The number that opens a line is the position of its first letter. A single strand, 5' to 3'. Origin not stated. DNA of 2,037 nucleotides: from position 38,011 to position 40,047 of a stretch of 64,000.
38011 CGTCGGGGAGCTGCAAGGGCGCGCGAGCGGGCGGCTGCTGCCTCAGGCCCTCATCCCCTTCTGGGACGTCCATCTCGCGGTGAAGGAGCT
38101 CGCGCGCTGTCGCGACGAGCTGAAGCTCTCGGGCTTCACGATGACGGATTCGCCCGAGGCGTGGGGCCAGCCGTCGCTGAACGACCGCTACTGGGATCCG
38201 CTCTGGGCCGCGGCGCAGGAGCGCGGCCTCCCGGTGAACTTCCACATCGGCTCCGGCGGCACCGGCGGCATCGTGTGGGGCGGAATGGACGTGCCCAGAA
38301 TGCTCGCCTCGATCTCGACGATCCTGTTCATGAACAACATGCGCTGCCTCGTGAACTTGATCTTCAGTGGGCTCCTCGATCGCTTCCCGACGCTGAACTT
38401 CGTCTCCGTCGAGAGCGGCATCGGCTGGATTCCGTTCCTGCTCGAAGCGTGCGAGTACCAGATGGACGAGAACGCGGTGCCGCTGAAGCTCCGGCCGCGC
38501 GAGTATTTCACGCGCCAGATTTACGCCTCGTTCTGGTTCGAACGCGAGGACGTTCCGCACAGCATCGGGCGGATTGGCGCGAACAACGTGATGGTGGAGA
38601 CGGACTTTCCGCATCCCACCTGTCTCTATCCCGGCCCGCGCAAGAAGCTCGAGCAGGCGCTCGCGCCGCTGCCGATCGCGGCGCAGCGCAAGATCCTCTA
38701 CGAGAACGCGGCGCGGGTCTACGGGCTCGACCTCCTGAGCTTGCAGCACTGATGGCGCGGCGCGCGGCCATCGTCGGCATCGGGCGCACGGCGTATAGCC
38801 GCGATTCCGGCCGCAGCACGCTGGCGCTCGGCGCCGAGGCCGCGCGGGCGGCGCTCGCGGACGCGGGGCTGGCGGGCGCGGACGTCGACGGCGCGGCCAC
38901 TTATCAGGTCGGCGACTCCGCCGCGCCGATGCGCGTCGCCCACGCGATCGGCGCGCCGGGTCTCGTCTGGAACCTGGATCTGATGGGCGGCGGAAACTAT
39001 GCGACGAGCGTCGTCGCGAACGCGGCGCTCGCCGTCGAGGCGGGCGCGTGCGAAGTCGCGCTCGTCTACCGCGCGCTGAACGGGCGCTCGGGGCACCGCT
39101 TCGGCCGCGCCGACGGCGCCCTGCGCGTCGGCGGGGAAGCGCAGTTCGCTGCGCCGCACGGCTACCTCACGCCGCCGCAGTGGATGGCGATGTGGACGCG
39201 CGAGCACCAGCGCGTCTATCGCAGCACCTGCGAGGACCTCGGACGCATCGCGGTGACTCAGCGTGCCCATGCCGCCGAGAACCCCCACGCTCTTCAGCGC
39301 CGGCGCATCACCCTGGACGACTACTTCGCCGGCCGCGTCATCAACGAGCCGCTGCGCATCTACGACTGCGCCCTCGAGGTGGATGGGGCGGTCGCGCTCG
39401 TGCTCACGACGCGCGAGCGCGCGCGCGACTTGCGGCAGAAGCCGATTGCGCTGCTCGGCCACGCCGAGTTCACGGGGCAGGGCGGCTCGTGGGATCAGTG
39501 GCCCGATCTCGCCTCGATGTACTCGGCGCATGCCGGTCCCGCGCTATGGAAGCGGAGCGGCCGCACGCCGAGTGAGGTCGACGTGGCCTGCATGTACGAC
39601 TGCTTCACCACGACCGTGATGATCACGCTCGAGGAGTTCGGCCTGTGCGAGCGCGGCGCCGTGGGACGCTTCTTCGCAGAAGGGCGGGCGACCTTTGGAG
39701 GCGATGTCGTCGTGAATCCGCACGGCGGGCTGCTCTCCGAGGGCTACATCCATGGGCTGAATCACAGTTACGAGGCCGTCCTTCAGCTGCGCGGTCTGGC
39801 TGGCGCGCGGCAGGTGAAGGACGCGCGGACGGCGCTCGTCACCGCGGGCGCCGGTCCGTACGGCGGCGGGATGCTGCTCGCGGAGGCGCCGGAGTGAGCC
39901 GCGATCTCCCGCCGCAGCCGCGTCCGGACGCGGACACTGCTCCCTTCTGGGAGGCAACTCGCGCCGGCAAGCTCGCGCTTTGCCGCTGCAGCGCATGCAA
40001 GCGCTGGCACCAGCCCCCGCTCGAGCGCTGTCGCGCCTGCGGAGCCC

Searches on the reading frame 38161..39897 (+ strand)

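Call 12: search_protein_families(library=pfam, proteins=[window:38161-39897:+])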
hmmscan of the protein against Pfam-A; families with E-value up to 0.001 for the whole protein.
window:38161-39897:+ (578 aa): 1 family
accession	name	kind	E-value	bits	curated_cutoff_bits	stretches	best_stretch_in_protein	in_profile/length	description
PF22691.2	Thiolase_C_1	-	4.5e-34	117.7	28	1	444-565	9-132/144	Thiolase C-terminal domain-like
